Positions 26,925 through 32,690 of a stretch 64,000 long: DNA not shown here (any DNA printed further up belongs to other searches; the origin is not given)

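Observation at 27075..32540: Trithorax-like SET protein fused to three SAND-like modules, HMG box and CW finger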

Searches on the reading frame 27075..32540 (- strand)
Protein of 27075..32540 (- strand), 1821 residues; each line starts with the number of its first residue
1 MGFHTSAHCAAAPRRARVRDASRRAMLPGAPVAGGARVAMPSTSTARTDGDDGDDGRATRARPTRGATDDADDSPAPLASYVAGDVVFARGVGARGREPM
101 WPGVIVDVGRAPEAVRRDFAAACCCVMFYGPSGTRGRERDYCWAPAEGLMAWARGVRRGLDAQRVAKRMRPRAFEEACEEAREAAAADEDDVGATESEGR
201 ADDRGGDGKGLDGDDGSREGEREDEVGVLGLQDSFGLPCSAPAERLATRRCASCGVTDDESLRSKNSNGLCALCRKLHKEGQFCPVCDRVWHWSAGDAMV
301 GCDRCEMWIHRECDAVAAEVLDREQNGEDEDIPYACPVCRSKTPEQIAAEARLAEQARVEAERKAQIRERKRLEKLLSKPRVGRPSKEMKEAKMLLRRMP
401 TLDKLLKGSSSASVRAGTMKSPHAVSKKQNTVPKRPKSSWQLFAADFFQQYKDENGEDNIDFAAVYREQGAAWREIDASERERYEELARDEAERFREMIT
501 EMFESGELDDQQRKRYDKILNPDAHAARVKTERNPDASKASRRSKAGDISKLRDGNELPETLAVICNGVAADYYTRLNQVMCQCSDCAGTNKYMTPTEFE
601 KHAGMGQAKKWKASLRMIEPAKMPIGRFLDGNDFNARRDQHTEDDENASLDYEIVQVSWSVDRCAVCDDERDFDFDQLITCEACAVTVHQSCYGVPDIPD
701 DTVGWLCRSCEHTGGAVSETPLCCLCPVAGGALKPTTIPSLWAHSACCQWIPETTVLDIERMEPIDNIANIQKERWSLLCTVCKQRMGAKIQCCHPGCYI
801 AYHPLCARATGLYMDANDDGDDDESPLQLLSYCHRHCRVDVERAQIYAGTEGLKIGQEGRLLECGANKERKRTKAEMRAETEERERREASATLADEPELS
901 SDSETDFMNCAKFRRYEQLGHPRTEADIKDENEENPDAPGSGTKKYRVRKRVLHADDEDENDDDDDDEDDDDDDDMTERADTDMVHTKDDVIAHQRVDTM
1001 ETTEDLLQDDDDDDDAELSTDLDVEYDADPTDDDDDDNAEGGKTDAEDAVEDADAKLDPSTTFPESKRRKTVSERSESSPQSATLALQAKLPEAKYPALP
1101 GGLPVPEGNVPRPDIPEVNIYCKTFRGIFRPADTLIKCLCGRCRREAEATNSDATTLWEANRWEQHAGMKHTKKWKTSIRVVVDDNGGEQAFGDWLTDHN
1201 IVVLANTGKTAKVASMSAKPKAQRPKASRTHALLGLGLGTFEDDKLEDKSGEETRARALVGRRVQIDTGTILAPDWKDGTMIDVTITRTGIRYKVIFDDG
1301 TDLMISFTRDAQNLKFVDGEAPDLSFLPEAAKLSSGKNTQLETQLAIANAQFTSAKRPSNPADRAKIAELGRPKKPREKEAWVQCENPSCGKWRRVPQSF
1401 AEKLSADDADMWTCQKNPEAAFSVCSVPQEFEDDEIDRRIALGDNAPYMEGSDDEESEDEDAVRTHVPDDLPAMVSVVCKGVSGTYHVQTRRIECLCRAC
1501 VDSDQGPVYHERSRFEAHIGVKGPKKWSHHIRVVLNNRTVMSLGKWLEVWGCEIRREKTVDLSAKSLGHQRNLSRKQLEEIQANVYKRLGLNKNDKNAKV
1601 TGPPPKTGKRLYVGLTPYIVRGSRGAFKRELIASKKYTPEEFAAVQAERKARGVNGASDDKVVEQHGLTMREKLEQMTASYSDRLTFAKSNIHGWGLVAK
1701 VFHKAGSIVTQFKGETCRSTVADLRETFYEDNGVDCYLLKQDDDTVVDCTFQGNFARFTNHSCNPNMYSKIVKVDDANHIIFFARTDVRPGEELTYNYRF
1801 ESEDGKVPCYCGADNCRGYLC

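Call 3: search_protein_families(library=pfam, proteins=[window:27075-32540:-], max_evalue=1)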
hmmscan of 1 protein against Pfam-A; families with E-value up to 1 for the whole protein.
window:27075-32540:- (1821 aa): 16 families
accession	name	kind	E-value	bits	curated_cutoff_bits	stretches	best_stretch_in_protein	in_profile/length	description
PF13832.12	zf-HC5HC2H_2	-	1.4e-27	96.4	27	1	723-836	3-109/109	PHD-zinc-finger like domain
PF00856.33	SET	-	1.8e-21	77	22.4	1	1694-1798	1-104/105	SET domain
PF13771.12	zf-HC5HC2H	-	3.3e-19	69.3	29.1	1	744-836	1-90/91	PHD-like zinc-binding domain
PF13831.12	PHD_2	-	1e-13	50.9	28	2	676-711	2-36/36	PHD-finger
PF07496.21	zf-CW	-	4e-12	46.4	27.5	1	1381-1430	1-46/47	CW-type Zinc Finger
PF01342.26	SAND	-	9.8e-10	38.4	22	1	559-617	4-62/76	SAND domain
PF23292.1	SAND_ULT1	-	9.7e-09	36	25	2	579-623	39-84/95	ULTRAPETALA1 SAND domain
PF00628.35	PHD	-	2.3e-08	34.4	24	2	664-710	1-47/47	PHD-finger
PF00505.25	HMG_box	-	3.7e-08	34.1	25.4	1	433-499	1-65/69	HMG (high mobility group) box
PF16135.10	TDBD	-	7.3e-07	29.5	23.6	1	576-611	4-34/52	Tify domain binding domain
PF00855.23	PWWP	-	2.8e-06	28.2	25.6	1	84-185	1-92/93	PWWP domain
PF09011.16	HMG_box_2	-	4.4e-06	27.7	22.4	1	433-496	4-65/72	HMG-box domain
PF00130.28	C1_1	-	0.0038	17.5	26.5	1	662-693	12-43/53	Phorbol esters/diacylglycerol binding domain (C1 domain)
PF24815.1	HMG_WDHD1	-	0.024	15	51.6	1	436-486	1-50/51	WDHD1 HMG box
PF15446.12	zf-PHD-like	-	0.025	14.6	27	1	664-695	1-32/170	PHD/FYVE-zinc-finger like domain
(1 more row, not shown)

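Call 4: search_protein_families(library=ncbifam, proteins=[window:27075-32540:-], max_evalue=1)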
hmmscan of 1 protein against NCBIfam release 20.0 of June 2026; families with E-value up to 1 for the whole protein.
window:27075-32540:- (1821 aa): 1 family
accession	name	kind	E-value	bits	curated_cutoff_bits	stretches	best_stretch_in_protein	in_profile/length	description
NF043024.1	T4SS_AnkI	equivalog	7.9e-07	28.2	550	1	1691-1803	32-144/439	Dot/Icm T4SS effector AnkI/LegAS4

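Call 8: find_homologous_proteins(query=window:27075-32540:-, max_evalue=0.00001)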
Query window:27075-32540:- (1821 aa): 14 proteins with E <= 0.00001 among 8000 candidates.
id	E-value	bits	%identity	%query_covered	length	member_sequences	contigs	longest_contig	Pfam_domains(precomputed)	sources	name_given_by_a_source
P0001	0.0e+0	4172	99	99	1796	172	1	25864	PF13771.13,PF13831.13,PF23292.2,PF00856.34,PF01342.27,PF00855.24,PF00628.36,PF13832.13,PF00505.26,PF07496.22,PF16135.11,PF09011.17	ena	-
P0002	0.0e+0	2795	69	96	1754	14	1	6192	PF13771.13,PF13831.13,PF23292.2,PF00856.34,PF01342.27,PF00855.24,PF00628.36,PF13832.13,PF00505.26,PF07496.22,PF16135.11,PF09011.17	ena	-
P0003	0.0e+0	2786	69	96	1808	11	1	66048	PF13771.13,PF13831.13,PF23292.2,PF00856.34,PF01342.27,PF00855.24,PF00628.36,PF13832.13,PF00505.26,PF07496.22,PF16135.11,PF09011.17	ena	-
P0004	0.0e+0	2757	68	96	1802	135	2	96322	PF13771.13,PF13831.13,PF23292.2,PF00856.34,PF01342.27,PF00855.24,PF00628.36,PF13832.13,PF00505.26,PF07496.22,PF16135.11,PF09011.17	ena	-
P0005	0.0e+0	2655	66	96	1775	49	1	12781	PF13771.13,PF13831.13,PF23292.2,PF00856.34,PF01342.27,PF00855.24,PF00628.36,PF13832.13,PF00505.26,PF07496.22,PF16135.11,PF09011.17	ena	-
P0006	0.0e+0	2462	63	96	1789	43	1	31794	PF00505.26,PF07496.22,PF16135.11,PF09011.17,PF13771.13,PF13831.13,PF23292.2,PF00856.34,PF00855.24,PF00628.36,PF13832.13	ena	-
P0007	0.0e+0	1272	42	40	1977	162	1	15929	PF07496.22,PF09011.17,PF13771.13,PF13831.13,PF00856.34,PF01342.27,PF00855.24,PF00628.36,PF13832.13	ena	-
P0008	6.1e-111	390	35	15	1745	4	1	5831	PF13771.13,PF13831.13,PF00856.34,PF00855.24,PF00628.36,PF13832.13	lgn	-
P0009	1.2e-109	386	35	17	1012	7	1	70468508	PF13771.13,PF13831.13,PF00856.34,PF00855.24,PF00628.36,PF13832.13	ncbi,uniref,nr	ncbi:histone-lysine N-methyltransferase ATX5-like isoform X2 [Lycium ferocissimum]|uniref:histone-ly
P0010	6.4e-44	168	39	8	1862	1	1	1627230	PF13771.13,PF13831.13,PF00856.34,PF21743.4,PF05964.20,PF13832.13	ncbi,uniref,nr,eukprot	ncbi:hypothetical protein HYH03_003832 [Edaphochlamys debaryana]|uniref:Histone-lysine N-methyltrans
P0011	3.7e-34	136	43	8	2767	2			PF13771.13,PF05965.20,PF02008.26,PF00856.34,PF05964.20,PF00628.36,PF13832.13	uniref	uniref:[histone H3]-lysine(4) N-methyltransferase n=1 Tax=Oryzias latipes TaxID=8090 RepID=A0A3P9MDA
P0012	6.0e-31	125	42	10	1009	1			PF13771.13,PF13831.13,PF21319.4,PF00439.31,PF00628.36,PF13832.13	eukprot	eukprot:TRINITY_DN7998_c0_g1_i1.p1 TRINITY_DN7998_c0_g1~~TRINITY_DN7998_c0_g1_i1.p1 ORF type:complet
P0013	1.6e-21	94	43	8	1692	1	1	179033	PF00856.34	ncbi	ncbi:hypothetical protein ABPG77_009984 [Micractinium sp. CCAP 211/92]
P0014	6.0e-19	85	32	7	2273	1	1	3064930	PF07496.22,PF00856.34,PF17907.8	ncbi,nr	ncbi:hypothetical protein K1719_015662 [Acacia pycnantha]|nr:hypothetical protein K1719_015662 [Acac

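Call 9: list_cluster_members(proteins=[P0001, P0004, P0007, P0006])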
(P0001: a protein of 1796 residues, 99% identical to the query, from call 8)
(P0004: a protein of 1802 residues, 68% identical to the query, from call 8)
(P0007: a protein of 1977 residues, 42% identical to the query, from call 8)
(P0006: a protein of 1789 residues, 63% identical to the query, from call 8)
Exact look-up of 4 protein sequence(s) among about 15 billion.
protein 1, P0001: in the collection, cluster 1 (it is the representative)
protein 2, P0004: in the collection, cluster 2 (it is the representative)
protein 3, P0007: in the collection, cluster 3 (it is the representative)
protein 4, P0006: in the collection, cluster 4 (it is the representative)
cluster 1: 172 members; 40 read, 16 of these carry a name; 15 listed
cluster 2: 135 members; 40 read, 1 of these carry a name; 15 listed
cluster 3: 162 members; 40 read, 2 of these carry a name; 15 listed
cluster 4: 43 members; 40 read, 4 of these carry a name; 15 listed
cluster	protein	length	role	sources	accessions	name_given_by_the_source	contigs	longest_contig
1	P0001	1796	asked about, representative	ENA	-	-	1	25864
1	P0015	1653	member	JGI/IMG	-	NuA3 HAT complex component NTO1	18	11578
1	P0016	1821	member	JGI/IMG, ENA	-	NuA3 HAT complex component NTO1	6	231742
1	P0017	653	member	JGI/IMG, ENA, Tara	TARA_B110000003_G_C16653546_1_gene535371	NuA3 HAT complex component NTO1 | strand:+ start:409 stop:2370 length:1962 start_codon:yes stop_codon:yes gene_type:complete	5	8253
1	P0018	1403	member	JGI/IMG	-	NuA3 HAT complex component NTO1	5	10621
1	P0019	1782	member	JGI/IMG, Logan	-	NuA3 HAT complex component NTO1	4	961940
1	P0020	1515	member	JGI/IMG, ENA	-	NuA3 HAT complex component NTO1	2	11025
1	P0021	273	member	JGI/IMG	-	NuA3 HAT complex component NTO1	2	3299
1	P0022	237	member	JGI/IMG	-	NuA3 HAT complex component NTO1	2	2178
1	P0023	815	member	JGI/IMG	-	NuA3 HAT complex component NTO1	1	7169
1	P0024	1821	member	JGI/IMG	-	NuA3 HAT complex component NTO1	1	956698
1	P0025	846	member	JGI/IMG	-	NuA3 HAT complex component NTO1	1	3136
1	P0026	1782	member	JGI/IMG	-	NuA3 HAT complex component NTO1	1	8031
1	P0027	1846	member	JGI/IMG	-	NuA3 HAT complex component NTO1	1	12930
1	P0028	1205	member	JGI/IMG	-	NuA3 HAT complex component NTO1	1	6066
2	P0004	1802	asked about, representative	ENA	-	-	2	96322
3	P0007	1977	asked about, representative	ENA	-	-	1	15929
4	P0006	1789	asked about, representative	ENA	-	-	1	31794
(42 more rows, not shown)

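Call 11: find_encoding_contigs(protein=P0024, flank=3000, max_places=4)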
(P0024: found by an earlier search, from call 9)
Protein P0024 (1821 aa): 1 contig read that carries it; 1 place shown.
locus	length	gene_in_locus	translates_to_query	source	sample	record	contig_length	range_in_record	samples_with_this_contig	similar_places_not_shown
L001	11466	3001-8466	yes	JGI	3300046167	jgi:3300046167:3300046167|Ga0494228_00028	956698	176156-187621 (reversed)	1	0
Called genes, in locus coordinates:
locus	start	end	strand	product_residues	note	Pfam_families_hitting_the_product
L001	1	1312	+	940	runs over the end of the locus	PF00566:RabGAP-TBC, PF23436:RabGap-TBC_2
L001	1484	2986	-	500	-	PF00320:GATA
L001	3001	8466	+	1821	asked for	PF00505:HMG_box, PF09011:HMG_box_2 (weak), PF01342:SAND (weak), PF13831:PHD_2, PF13832:zf-HC5HC2H_2, PF13771:zf-HC5HC2H, PF07496:zf-CW, PF00856:SET, +3 more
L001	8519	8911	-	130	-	PF02341:RbcX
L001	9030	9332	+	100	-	PF13656:RNA_pol_L_2, PF01193:RNA_pol_L (weak)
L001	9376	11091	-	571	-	-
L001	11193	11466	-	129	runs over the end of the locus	-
